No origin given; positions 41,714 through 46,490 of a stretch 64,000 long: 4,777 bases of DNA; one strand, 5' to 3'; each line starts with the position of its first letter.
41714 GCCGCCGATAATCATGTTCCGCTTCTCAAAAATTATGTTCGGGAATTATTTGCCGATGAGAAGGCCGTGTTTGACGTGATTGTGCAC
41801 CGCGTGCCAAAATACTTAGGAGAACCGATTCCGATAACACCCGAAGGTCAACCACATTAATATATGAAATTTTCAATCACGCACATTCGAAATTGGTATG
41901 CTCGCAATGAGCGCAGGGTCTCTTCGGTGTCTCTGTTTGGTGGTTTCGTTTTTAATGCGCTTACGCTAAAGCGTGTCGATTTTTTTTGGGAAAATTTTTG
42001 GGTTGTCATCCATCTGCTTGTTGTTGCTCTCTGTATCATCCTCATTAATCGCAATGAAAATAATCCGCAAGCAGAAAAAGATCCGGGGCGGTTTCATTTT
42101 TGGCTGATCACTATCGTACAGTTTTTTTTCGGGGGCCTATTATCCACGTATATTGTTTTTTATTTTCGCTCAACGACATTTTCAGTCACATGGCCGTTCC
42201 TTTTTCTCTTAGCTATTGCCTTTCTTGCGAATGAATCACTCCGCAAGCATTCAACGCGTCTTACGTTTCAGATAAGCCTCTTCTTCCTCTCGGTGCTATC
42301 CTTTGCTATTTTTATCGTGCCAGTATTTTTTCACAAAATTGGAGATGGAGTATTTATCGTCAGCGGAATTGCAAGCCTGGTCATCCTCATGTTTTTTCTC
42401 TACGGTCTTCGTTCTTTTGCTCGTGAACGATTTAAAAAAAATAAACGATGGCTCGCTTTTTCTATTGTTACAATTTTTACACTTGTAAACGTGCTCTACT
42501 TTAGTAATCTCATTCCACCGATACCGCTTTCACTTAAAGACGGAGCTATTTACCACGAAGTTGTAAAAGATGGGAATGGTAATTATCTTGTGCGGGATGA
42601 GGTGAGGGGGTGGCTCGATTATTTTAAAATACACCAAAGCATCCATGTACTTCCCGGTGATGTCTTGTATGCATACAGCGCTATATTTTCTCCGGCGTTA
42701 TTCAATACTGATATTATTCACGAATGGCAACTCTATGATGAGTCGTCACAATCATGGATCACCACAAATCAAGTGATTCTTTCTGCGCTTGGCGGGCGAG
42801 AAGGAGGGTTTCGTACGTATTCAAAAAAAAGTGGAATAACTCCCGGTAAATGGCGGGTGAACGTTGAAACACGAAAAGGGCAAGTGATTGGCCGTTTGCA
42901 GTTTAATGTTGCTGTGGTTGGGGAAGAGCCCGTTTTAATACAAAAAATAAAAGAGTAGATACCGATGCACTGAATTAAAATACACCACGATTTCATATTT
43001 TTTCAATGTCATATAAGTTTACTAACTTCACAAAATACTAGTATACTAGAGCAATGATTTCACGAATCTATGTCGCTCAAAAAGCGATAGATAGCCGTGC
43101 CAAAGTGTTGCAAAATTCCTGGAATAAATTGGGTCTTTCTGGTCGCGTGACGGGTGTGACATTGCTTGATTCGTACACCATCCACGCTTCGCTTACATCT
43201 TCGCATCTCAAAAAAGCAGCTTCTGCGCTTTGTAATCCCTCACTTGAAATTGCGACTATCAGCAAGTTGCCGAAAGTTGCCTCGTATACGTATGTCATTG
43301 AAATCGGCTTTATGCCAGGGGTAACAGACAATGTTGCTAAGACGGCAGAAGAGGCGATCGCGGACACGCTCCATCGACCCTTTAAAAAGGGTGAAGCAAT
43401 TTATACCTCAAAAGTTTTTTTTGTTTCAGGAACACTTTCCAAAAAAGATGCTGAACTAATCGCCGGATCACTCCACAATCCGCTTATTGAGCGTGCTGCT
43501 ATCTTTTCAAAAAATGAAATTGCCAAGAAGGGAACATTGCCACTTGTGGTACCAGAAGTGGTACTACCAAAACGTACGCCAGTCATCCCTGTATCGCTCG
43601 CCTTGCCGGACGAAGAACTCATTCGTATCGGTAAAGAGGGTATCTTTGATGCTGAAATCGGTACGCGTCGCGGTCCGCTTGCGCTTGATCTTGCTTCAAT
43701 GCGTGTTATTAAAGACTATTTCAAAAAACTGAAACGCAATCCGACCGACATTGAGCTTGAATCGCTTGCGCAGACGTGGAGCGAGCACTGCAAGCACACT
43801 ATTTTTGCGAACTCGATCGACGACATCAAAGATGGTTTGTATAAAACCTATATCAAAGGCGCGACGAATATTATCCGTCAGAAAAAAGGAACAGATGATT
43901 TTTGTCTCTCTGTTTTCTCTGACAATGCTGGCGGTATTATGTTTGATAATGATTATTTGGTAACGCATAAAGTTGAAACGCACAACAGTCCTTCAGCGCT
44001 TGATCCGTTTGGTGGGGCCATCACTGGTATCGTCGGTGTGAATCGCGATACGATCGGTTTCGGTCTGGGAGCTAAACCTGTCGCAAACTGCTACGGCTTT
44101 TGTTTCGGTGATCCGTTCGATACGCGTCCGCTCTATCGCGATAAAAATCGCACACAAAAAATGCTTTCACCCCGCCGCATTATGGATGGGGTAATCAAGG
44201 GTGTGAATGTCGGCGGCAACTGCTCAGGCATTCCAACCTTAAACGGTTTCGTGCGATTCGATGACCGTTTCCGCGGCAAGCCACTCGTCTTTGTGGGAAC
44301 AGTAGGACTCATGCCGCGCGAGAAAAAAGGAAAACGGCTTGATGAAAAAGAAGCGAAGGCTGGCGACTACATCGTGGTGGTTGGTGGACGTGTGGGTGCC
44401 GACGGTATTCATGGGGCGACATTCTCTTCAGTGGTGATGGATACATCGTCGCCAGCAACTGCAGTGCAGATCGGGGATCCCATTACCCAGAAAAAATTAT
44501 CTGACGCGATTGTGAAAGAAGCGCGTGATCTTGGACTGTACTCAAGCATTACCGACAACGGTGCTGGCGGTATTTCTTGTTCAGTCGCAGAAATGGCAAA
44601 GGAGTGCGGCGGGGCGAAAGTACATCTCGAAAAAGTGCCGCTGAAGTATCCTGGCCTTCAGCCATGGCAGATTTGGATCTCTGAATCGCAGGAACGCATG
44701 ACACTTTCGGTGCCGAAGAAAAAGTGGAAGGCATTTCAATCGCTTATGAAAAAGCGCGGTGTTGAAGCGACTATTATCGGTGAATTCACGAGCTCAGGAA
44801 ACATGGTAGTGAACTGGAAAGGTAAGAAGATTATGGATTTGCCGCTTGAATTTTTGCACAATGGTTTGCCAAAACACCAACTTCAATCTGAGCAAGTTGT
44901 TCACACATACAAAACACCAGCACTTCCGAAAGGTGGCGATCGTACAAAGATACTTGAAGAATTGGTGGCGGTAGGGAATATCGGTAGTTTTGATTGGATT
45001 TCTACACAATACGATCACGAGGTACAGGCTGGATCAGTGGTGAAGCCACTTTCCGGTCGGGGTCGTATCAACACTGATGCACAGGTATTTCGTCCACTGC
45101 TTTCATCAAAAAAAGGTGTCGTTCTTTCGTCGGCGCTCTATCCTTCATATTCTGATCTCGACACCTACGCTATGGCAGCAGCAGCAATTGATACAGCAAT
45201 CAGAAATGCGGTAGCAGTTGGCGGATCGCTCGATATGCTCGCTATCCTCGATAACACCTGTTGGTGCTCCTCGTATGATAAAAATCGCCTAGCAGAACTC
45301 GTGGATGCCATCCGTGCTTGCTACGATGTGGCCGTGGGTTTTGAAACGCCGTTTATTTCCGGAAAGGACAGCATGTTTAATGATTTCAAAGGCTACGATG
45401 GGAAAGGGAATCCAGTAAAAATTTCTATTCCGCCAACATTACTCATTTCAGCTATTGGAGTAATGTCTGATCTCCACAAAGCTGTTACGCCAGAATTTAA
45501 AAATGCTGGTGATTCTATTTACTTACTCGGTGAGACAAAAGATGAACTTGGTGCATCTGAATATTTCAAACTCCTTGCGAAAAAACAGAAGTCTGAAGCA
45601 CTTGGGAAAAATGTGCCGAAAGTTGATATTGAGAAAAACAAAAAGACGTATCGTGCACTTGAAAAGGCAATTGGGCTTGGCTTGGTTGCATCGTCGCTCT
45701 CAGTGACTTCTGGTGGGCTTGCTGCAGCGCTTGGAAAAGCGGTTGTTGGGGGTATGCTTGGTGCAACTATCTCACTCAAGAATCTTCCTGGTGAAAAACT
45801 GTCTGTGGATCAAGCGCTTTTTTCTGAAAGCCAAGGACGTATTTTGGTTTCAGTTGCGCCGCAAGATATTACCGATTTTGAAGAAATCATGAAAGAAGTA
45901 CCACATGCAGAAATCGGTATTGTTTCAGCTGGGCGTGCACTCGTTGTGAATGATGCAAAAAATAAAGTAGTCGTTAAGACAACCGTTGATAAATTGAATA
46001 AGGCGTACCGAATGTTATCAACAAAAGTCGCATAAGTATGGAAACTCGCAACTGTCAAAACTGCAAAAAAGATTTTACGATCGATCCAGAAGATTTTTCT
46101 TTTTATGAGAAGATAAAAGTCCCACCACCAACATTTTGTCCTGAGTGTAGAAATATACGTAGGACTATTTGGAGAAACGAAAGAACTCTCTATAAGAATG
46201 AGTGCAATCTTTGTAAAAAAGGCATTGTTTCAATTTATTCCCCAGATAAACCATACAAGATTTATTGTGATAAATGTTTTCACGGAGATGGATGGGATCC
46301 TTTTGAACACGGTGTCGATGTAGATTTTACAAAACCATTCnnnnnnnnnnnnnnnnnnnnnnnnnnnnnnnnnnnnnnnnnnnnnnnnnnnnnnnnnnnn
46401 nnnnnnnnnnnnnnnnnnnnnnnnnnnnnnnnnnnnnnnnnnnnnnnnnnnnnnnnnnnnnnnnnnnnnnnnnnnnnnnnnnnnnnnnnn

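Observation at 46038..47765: AT-rich 575-aa Cys-rich multi-zinc-ribbon protein embedded inside the purine operon between purL and purQ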

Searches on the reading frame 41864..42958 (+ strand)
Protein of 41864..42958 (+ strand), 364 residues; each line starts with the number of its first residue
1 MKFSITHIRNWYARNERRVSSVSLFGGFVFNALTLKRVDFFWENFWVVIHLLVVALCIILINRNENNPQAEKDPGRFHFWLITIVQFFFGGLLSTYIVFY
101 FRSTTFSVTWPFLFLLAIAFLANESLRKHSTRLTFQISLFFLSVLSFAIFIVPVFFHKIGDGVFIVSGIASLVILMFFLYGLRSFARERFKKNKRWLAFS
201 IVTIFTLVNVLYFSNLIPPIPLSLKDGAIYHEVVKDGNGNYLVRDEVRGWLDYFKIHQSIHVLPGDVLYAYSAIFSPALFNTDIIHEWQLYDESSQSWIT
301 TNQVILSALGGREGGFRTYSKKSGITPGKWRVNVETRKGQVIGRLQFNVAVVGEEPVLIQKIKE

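Call 3: search_protein_families(library=pfam, proteins=[window:41864-42958:+], max_evalue=0.1)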
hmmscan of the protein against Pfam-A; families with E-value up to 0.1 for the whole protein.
window:41864-42958:+ (364 aa): 2 families
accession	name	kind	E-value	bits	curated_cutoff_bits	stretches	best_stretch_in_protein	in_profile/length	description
PF11141.13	DUF2914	-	2.1e-13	50.2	23.6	1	282-349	2-62/62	Protein of unknown function (DUF2914)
PF13567.11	DUF4131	-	0.039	14.1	31.6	0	164-217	9-53/165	Domain of unknown function (DUF4131)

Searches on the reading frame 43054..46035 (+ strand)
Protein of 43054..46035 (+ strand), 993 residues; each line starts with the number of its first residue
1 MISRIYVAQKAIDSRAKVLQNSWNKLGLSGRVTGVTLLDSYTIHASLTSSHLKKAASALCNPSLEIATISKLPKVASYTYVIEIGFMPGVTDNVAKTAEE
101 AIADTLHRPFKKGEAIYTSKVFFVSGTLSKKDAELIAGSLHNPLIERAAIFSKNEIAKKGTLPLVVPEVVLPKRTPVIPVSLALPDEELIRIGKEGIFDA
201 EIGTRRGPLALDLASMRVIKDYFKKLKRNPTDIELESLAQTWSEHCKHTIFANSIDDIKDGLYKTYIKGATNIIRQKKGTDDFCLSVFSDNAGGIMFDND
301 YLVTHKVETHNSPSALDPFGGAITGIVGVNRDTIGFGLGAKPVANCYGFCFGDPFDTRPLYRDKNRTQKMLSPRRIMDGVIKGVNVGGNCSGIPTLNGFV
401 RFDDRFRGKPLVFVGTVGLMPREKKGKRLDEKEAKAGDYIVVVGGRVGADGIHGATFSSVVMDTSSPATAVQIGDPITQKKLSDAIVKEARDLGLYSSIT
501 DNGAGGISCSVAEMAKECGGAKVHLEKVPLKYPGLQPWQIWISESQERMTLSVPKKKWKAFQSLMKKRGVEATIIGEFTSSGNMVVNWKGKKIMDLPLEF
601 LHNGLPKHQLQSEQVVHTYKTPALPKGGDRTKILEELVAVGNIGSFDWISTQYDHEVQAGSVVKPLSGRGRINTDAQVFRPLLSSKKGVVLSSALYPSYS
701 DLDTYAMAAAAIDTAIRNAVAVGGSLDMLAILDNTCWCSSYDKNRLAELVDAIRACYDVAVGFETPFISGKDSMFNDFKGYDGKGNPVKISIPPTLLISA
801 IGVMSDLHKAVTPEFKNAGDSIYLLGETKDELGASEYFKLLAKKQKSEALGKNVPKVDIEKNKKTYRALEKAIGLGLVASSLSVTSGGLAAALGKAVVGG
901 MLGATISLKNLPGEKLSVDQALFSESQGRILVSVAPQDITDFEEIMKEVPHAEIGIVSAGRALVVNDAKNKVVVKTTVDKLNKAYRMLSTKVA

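Call 3: search_protein_families(library=pfam, proteins=[window:43054-46035:+], max_evalue=0.1)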
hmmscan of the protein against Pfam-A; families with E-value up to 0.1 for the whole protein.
window:43054-46035:+ (993 aa): 4 families
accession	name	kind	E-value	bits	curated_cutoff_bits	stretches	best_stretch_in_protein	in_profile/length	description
PF02769.27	AIRS_C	-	1.4e-47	162.1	23.1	2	435-588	1-155/156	AIR synthase related protein, C-terminal domain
PF00586.29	AIRS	-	3.9e-17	63.1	24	2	290-420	2-112/112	AIR synthase related protein, N-terminal domain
PF18072.6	FGAR-AT_linker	-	9.2e-16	58.5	26.6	1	208-248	9-49/50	Formylglycinamide ribonucleotide amidotransferase linker domain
PF03927.19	NapD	-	0.0081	16.7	28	1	930-990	6-67/76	NapD protein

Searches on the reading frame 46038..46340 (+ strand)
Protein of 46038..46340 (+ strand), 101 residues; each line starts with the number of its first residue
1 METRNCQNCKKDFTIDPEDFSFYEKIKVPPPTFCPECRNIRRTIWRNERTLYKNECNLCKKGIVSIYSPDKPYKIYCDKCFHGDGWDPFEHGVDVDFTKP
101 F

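Call 47: search_protein_families(library=pfam, proteins=[window:46038-46340:+], max_evalue=1)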
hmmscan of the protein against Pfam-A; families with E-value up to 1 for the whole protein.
window:46038-46340:+ (101 aa): 4 families
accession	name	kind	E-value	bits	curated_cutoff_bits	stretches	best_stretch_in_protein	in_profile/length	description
PF13451.12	zf_Tbcl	-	0.0031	17.9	24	1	3-43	4-45/48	Probable treble clef domain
PF13717.11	Zn_ribbon_4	-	0.15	12.5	30.3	1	6-19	5-18/36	zinc-ribbon domain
PF23477.1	zf_Tbcl_2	-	0.28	11.3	27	1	49-82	1-34/37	Probable treble clef zinc finger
PF01155.25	HypA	-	0.61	10.6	28.9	1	5-43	72-98/112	Hydrogenase/urease nickel incorporation, metallochaperone, hypA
